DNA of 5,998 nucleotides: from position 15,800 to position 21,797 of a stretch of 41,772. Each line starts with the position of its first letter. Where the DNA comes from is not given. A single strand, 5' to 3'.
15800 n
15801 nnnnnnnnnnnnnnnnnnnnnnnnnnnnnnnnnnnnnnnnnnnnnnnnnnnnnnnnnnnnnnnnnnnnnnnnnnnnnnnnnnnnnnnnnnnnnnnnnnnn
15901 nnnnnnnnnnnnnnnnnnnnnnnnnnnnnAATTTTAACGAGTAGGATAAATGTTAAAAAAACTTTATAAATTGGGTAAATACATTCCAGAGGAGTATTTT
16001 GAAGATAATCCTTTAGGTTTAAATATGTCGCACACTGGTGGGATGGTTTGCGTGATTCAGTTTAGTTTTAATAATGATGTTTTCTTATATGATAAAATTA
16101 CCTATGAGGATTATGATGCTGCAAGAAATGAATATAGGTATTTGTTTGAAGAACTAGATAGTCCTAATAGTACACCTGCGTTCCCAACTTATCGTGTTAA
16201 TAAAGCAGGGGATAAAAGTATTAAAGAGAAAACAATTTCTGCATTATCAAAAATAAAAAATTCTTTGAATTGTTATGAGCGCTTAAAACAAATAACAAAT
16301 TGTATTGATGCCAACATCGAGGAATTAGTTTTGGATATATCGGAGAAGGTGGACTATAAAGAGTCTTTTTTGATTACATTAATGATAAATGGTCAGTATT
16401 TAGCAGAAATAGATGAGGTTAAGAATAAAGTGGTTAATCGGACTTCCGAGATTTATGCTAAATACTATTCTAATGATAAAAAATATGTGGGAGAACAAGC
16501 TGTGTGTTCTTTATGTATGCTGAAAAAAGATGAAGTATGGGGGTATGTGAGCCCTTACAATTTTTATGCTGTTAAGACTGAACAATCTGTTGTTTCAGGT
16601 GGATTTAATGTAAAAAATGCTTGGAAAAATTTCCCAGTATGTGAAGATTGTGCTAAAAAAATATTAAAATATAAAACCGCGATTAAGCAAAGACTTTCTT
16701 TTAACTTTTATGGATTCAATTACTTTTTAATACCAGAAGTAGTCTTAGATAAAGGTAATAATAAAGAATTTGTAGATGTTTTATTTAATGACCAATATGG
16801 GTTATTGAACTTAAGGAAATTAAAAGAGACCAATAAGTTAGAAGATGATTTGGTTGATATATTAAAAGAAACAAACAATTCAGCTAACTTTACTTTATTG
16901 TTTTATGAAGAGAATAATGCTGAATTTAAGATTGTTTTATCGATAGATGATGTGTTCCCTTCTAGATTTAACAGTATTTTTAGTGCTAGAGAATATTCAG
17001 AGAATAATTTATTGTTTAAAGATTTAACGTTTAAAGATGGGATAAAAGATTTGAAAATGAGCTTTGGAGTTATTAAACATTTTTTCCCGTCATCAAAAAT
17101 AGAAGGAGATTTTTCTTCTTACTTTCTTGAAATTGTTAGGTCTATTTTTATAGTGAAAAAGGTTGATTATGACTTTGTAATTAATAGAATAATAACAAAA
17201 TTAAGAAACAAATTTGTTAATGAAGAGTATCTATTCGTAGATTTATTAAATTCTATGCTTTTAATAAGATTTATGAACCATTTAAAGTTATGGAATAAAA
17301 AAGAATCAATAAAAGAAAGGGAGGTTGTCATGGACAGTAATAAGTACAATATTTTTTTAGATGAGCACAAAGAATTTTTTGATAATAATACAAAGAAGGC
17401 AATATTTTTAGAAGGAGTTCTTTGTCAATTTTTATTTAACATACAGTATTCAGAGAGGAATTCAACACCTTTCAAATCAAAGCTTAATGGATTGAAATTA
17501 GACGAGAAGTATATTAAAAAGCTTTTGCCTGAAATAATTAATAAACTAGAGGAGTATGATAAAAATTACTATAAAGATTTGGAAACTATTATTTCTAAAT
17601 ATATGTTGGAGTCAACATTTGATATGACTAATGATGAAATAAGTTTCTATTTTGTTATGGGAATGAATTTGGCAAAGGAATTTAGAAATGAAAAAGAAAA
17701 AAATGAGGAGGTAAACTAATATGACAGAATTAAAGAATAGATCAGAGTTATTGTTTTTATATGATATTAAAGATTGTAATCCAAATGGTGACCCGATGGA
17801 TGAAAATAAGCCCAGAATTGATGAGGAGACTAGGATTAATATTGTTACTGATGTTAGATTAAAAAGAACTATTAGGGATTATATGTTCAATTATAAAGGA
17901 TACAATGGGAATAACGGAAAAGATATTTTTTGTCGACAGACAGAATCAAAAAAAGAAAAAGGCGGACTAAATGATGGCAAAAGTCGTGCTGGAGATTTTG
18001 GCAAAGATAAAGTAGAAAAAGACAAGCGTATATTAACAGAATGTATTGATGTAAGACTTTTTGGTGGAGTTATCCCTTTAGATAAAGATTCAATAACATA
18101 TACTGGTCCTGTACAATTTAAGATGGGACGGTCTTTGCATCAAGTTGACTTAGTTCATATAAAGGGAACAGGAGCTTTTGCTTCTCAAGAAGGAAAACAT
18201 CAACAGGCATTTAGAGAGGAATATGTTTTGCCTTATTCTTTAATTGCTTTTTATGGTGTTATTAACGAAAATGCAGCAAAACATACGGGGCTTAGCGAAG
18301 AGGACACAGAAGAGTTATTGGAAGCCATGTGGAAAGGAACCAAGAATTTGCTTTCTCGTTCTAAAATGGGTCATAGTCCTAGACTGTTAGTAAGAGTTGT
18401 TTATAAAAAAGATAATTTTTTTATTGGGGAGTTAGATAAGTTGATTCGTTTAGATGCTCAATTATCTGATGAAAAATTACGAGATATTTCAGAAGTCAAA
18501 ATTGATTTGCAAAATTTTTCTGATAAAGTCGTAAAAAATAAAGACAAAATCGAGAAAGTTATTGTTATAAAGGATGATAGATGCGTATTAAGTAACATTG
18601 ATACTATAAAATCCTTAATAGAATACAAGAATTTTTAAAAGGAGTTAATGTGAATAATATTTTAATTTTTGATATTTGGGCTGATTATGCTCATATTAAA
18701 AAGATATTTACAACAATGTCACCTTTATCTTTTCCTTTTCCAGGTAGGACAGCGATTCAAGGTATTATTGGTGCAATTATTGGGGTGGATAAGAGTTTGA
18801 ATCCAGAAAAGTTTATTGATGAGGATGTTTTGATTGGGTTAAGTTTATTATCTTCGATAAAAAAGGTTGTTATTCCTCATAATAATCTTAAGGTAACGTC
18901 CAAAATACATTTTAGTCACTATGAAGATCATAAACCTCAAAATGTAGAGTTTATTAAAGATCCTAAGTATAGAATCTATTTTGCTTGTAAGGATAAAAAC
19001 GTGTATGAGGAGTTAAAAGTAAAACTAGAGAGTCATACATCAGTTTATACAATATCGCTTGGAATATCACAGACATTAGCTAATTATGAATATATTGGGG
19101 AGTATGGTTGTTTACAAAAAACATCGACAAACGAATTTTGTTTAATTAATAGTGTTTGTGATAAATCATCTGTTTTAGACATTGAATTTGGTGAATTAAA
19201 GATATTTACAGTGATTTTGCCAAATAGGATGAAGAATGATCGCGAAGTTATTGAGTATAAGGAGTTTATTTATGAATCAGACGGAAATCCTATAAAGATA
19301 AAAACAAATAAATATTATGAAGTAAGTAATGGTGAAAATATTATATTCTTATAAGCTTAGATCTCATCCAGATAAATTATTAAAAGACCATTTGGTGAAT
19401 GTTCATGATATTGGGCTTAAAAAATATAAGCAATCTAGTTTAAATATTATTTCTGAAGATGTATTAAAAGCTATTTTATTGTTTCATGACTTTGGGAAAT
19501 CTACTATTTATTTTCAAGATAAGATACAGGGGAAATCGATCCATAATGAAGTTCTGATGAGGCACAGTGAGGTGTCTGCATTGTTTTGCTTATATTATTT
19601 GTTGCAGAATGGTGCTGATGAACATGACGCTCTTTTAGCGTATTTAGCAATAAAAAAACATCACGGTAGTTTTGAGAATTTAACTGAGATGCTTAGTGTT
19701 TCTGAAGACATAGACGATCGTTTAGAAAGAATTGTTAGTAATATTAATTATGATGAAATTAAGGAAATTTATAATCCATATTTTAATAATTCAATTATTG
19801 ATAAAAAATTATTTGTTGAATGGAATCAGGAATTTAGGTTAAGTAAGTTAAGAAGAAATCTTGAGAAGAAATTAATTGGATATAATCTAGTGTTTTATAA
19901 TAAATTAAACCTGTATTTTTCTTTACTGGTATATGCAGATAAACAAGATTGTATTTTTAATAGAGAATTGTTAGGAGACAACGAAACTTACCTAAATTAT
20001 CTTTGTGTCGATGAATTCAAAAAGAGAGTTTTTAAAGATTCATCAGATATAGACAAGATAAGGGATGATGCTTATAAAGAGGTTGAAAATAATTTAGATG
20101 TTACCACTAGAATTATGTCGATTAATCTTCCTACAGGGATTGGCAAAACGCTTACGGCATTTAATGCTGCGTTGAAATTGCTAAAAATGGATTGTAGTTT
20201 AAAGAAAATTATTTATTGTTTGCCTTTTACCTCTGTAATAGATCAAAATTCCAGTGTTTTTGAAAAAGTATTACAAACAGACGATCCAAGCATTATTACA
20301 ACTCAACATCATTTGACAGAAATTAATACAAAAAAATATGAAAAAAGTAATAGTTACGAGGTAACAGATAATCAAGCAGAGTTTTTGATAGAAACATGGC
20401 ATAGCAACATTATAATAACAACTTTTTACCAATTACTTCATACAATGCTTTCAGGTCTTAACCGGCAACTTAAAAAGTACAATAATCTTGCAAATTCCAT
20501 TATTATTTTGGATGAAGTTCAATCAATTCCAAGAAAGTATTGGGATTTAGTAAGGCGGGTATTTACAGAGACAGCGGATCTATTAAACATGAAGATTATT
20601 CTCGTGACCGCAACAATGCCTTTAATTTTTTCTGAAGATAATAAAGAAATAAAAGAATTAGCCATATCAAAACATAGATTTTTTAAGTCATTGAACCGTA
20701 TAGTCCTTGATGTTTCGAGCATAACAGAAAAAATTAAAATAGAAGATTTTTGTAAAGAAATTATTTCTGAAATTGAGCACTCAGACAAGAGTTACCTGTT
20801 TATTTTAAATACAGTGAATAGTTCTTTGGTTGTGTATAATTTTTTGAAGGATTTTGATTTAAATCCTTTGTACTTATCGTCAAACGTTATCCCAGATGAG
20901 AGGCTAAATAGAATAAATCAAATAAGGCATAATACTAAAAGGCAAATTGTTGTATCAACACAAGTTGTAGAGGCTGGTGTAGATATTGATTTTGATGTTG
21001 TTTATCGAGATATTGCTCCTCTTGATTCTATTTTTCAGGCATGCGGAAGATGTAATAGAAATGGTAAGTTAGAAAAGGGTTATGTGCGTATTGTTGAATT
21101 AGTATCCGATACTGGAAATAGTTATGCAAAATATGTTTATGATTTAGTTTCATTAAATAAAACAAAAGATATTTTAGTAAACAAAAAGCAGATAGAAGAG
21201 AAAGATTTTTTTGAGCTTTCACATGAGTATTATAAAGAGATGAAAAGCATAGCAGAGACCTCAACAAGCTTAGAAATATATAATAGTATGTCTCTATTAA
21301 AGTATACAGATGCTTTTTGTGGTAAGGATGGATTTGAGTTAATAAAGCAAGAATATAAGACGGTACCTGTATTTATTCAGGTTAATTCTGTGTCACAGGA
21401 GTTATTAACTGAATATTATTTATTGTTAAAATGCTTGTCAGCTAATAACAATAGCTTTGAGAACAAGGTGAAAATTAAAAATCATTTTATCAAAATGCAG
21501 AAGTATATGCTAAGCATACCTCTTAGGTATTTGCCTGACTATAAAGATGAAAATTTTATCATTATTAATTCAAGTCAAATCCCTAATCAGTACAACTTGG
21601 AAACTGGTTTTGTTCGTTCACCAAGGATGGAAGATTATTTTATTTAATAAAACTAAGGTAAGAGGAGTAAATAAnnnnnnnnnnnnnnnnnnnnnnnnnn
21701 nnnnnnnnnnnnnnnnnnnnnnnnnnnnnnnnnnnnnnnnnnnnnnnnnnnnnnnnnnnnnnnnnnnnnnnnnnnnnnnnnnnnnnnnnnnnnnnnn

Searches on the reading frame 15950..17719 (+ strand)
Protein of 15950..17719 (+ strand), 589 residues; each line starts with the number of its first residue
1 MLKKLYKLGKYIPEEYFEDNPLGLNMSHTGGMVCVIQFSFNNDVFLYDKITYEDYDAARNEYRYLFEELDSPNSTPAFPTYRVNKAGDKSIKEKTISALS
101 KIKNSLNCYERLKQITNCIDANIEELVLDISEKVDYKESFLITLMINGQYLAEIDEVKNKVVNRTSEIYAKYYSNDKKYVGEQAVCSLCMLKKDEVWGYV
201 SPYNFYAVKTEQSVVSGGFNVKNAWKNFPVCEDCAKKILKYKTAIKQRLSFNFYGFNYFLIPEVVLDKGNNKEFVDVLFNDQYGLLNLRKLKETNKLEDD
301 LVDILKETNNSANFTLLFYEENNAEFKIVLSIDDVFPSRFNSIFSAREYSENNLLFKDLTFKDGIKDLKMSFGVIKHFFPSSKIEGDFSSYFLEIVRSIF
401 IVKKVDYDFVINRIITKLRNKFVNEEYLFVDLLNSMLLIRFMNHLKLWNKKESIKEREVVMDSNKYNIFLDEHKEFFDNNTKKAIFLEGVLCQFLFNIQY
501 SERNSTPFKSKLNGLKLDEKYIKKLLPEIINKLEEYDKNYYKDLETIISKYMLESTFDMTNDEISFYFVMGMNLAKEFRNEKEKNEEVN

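Call 5: search_protein_families(library=pfam, proteins=[window:15950-17719:+], max_evalue=0.01)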
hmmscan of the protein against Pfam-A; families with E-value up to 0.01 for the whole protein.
window:15950-17719:+ (589 aa): 1 family
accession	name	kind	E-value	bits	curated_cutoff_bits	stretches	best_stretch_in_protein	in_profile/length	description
PF09484.15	Cas_TM1802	-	2.8e-124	416.6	25.1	1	1-575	1-602/602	CRISPR-associated protein TM1802 (cas_TM1802)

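Call 6: search_protein_families(library=ncbifam, proteins=[window:15950-17719:+], max_evalue=0.01)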
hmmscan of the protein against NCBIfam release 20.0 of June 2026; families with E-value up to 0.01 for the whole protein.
window:15950-17719:+ (589 aa): 2 families
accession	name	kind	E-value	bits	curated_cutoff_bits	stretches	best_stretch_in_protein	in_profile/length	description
TIGR02556.1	cas_TM1802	equivalog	1.1e-67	228.8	156.95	1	1-575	1-570/571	TIGR02556 family CRISPR-associated protein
TIGR02591.1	cas_Csh1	hypoth_equivalog_domain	1.6e-47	162.7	104.05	1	202-573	7-394/395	type I-B CRISPR-associated protein Cas8b/Csh1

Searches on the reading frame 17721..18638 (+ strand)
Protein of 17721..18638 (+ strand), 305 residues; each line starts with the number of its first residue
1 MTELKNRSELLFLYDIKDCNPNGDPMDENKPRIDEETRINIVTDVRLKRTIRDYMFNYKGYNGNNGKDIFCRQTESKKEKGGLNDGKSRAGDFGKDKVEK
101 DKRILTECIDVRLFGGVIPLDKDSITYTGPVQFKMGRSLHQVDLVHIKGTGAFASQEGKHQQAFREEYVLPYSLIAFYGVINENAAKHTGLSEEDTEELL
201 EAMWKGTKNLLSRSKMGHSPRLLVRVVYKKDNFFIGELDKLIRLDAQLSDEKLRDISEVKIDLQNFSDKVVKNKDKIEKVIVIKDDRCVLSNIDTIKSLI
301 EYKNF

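Call 5: search_protein_families(library=pfam, proteins=[window:17721-18638:+], max_evalue=0.01)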
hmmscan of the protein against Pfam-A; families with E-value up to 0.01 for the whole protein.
window:17721-18638:+ (305 aa): 1 family
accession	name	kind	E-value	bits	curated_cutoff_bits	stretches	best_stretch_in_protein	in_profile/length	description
PF05107.17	Cas_Cas7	-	7.7e-65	219.4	33.2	1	6-263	1-248/249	CRISPR-associated protein Cas7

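Call 6: search_protein_families(library=ncbifam, proteins=[window:17721-18638:+], max_evalue=0.01)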
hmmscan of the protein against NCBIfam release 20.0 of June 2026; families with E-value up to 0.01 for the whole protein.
window:17721-18638:+ (305 aa): 3 families
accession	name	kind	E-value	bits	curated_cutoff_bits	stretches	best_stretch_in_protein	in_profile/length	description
TIGR02590.1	cas_Csh2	exception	3.8e-92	308.8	171.55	1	7-290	1-284/286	type I-B CRISPR-associated protein Cas7/Csh2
TIGR01595.1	cas_CT1132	subfamily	3e-70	236.8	125.8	1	4-278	1-258/268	CRISPR-associated protein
TIGR02589.1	cas_Csd2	exception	3.2e-33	115.3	182.25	1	8-204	2-208/284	type I-C CRISPR-associated protein Cas7/Csd2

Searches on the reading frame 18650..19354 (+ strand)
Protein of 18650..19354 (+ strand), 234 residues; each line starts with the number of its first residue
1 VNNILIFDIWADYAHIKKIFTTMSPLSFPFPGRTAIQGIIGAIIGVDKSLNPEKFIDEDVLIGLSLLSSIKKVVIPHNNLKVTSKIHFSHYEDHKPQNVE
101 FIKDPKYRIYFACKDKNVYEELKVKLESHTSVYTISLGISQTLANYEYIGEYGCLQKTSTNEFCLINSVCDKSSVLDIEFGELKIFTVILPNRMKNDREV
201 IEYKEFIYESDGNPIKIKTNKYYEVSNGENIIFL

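Call 5: search_protein_families(library=pfam, proteins=[window:18650-19354:+], max_evalue=0.01)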
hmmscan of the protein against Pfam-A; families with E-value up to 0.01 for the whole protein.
window:18650-19354:+ (234 aa): 2 families
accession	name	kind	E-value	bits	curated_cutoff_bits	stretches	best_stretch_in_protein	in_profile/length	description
PF09704.15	Cas_Cas5d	-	7.5e-05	23.2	23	1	4-93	1-79/217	CRISPR-associated protein (Cas_Cas5)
PF24855.1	DUF7729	-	0.0016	18.6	25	1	140-180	105-145/208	Domain of unknown function (DUF7729)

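Call 6: search_protein_families(library=ncbifam, proteins=[window:18650-19354:+], max_evalue=0.01)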
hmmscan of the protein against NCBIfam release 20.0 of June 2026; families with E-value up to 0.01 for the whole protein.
window:18650-19354:+ (234 aa): 2 families
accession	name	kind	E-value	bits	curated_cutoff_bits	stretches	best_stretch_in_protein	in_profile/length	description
TIGR02592.1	cas_Cas5h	exception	2.6e-33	115.8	97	1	4-224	2-224/241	type I-B CRISPR-associated protein Cas5b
TIGR02593.1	CRISPR_cas5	subfamily_domain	1.4e-07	31.1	17.8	1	4-45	1-42/43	CRISPR-associated protein Cas5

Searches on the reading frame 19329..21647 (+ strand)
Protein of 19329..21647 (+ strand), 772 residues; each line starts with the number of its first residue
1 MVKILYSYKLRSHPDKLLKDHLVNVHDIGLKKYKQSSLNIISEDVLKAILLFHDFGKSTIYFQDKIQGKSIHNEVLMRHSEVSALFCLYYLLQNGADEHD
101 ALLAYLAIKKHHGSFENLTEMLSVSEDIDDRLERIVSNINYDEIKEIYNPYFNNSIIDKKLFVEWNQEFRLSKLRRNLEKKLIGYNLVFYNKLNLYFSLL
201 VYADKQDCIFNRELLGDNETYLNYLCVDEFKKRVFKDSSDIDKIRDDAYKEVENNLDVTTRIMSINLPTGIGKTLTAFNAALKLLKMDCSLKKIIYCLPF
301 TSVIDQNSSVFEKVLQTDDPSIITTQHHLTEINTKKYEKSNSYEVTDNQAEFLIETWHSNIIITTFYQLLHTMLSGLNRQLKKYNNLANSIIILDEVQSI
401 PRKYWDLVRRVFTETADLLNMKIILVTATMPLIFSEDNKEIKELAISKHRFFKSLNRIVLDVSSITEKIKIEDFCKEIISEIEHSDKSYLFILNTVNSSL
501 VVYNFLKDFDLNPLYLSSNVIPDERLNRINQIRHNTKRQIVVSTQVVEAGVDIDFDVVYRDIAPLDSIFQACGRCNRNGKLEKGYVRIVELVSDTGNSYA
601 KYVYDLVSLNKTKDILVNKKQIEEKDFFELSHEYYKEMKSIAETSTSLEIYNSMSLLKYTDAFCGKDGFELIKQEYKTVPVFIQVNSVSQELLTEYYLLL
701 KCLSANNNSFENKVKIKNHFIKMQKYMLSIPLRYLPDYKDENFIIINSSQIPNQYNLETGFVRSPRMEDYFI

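Call 5: search_protein_families(library=pfam, proteins=[window:19329-21647:+], max_evalue=0.01)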
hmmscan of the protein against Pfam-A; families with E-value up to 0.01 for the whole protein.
window:19329-21647:+ (772 aa): 8 families
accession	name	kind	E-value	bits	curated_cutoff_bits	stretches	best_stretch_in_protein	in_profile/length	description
PF22590.2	Cas3-like_C_2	-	1.1e-20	74.3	27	1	487-579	3-105/106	CRISPR-associated nuclease/helicase Cas3, C-terminal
PF00270.35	DEAD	-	7.5e-13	49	26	1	257-431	16-161/167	DEAD/DEAH box helicase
PF04851.21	ResIII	-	1.8e-10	41.4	22.5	1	247-430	10-162/164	Type III restriction enzyme, res subunit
PF00271.37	Helicase_C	-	1.8e-07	31.8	23.5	1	470-579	2-110/110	Helicase conserved C-terminal domain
PF02562.22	PhoH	-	0.0012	18.8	27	0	255-302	15-60/205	PhoH-like protein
PF01966.28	HD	-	0.0022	18.7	22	1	41-118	22-92/116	HD domain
PF18019.7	Cas3_HD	-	0.007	16.8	23.1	0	44-117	55-134/207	Cas3, HD domain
PF13401.12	AAA_22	-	0.0076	17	27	0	268-423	13-118/130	AAA domain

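Call 6: search_protein_families(library=ncbifam, proteins=[window:19329-21647:+], max_evalue=0.01)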
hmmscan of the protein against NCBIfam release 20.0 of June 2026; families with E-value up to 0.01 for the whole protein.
window:19329-21647:+ (772 aa): 6 families
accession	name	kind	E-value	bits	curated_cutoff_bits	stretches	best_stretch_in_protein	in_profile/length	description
TIGR01587.1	cas3_core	equivalog_domain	2.9e-41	141.8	102.45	1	265-608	4-347/358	CRISPR-associated helicase Cas3'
TIGR02621.3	cas3_GSU0051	exception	2.4e-28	99.4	400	1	264-640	34-431/854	type I-G CRISPR-associated helicase/endonuclease Cas3g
TIGR01596.1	cas3_HD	equivalog_domain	3.1e-21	76.2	43.45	1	18-206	1-175/178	CRISPR-associated endonuclease Cas3''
NF007248.0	PRK09694.1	equivalog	2.3e-13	49.1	569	1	492-605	566-694/878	CRISPR-associated helicase/endonuclease Cas3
TIGR02562.1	cas3_yersinia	equivalog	1e-06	26.9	565.95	0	527-578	828-879/1110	type I-F CRISPR-associated helicase Cas3f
TIGR03158.1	cas3_cyano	exception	0.0028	16.8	69.1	1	456-574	239-355/357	type I-D CRISPR-associated helicase Cas3'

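Call 81: find_homologous_proteins(query=window:19329-21644:+, max_evalue=1e-80)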
Query window:19329-21644:+ (772 aa): 699 proteins with E <= 1e-80 among 8000 candidates; the best 120 are listed.
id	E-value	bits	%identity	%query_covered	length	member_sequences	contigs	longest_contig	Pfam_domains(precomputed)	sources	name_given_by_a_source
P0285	0.0e+0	1698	100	100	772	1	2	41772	PF00270.36,PF00271.38,PF22590.3,PF04851.22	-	-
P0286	0.0e+0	1019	63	97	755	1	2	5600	PF00270.36,PF00271.38,PF22590.3,PF04851.22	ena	-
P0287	6.8e-279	946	59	100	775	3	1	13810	PF00270.36,PF00271.38,PF22590.3,PF04851.22,PF02562.23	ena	-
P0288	2.1e-226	772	52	100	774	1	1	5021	PF00270.36,PF00271.38,PF22590.3,PF04851.22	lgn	-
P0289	1.3e-213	730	49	100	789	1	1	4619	PF00270.36,PF00271.38,PF22590.3,PF04851.22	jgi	-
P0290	5.8e-211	721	48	99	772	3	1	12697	PF00270.36,PF00271.38,PF22590.3,PF04851.22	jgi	-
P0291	4.4e-207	708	47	100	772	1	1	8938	PF00270.36,PF00271.38,PF22590.3,PF04851.22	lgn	-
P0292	6.6e-171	589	42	99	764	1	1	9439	PF00270.36,PF00271.38,PF22590.3,PF04851.22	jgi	-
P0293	8.7e-167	575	44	99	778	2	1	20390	PF00270.36,PF00271.38,PF22590.3,PF04851.22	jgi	-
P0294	5.3e-166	572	42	99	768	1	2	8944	PF00270.36,PF00271.38,PF22590.3,PF04851.22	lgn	-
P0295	2.5e-165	570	41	99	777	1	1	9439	PF00270.36,PF00271.38,PF22590.3,PF04851.22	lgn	-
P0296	5.6e-165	569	42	99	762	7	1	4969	PF00270.36,PF00271.38,PF22590.3,PF04851.22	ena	-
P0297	3.6e-164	566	42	99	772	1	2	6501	PF00270.36,PF00271.38,PF22590.3,PF04851.22,PF02562.23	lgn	-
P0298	3.0e-163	563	43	99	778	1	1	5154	PF00270.36,PF00271.38,PF22590.3,PF04851.22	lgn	-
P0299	1.3e-162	561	42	99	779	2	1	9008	PF00270.36,PF00271.38,PF22590.3,PF04851.22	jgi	-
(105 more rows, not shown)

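Call 82: find_encoding_contigs(protein=P0287, flank=8000, max_places=2)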
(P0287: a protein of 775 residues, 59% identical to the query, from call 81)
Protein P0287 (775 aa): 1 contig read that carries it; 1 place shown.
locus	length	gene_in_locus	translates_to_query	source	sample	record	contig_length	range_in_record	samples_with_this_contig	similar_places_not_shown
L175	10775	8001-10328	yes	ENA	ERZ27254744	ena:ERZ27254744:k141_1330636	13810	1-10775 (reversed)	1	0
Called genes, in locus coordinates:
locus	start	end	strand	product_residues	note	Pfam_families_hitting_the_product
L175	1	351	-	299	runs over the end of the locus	PF07228:SpoIIE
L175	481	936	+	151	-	-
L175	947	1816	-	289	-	PF02091:tRNA-synt_2e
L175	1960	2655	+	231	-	PF17955:Cas6b_N, PF17262:Cas6b_C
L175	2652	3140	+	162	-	-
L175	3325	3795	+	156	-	PF13310:Virulence_RhuM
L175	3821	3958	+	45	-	-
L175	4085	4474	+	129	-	PF02452:PemK_toxin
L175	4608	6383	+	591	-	PF09484:Cas_TM1802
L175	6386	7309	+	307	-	PF05107:Cas_Cas7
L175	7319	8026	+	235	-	-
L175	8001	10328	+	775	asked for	PF04851:ResIII, PF00270:DEAD, PF02562:PhoH (faint), PF00271:Helicase_C (weak), PF22590:Cas3-like_C_2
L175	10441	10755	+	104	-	PF01909:NTP_transf_2, PF18765:Polbeta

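Call 83: find_encoding_contigs(protein=P0288, flank=8000, max_places=2)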
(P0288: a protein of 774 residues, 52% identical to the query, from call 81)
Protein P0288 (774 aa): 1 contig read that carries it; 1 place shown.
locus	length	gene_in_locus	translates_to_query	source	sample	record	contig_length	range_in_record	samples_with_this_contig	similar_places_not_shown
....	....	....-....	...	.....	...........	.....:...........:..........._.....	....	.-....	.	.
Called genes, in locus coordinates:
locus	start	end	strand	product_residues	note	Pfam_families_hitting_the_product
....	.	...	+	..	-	?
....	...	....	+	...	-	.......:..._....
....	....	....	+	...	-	-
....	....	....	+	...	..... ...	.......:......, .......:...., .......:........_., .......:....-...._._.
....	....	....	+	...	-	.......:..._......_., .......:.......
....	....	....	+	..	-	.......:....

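Call 84: find_encoding_contigs(protein=P0290, flank=8000, max_places=2)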
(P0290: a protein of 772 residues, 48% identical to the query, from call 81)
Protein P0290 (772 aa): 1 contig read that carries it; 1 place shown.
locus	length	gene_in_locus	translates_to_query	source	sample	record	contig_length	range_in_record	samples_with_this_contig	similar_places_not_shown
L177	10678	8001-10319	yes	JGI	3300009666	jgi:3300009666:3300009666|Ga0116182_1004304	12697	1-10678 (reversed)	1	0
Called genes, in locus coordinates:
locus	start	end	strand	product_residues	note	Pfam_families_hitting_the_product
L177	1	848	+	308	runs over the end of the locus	PF01656:CbiA, PF02374:ArsA_ATPase, PF06564:CBP_BcsQ (weak), PF09140:MipZ (weak), PF13614:AAA_31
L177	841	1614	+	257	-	PF01672:Plasmid_parti_N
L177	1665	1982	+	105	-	PF18765:Polbeta, PF01909:NTP_transf_2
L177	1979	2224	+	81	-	PF05168:HEPN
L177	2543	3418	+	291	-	PF01936:NYN, PF00313:CSD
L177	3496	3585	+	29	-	-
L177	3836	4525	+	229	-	PF17955:Cas6b_N, PF17262:Cas6b_C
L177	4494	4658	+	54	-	-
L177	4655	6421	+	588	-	PF09484:Cas_TM1802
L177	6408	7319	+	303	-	PF05107:Cas_Cas7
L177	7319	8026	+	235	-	-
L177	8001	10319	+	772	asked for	PF00270:DEAD, PF04851:ResIII, PF00271:Helicase_C, PF22590:Cas3-like_C_2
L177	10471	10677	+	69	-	?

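Call 85: find_encoding_contigs(protein=P0291, flank=8000, max_places=2)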
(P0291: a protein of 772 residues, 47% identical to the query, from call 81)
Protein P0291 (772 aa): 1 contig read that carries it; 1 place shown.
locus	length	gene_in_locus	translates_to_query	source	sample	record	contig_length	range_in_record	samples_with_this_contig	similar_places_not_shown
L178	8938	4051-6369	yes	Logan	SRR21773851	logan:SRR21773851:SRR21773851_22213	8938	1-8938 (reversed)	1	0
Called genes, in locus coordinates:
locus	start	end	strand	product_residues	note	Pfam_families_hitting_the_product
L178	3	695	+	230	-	?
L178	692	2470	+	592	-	PF09484:Cas_TM1802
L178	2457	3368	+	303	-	PF05107:Cas_Cas7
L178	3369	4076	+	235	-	-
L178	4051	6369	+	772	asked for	PF04851:ResIII, PF00270:DEAD, PF00271:Helicase_C, PF22590:Cas3-like_C_2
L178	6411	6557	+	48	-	PF04326:SLFN_AlbA_2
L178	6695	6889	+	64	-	-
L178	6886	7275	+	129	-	PF13975:gag-asp_proteas (weak)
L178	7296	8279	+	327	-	PF01867:Cas_Cas1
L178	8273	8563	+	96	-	PF09827:CRISPR_Cas2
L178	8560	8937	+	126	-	?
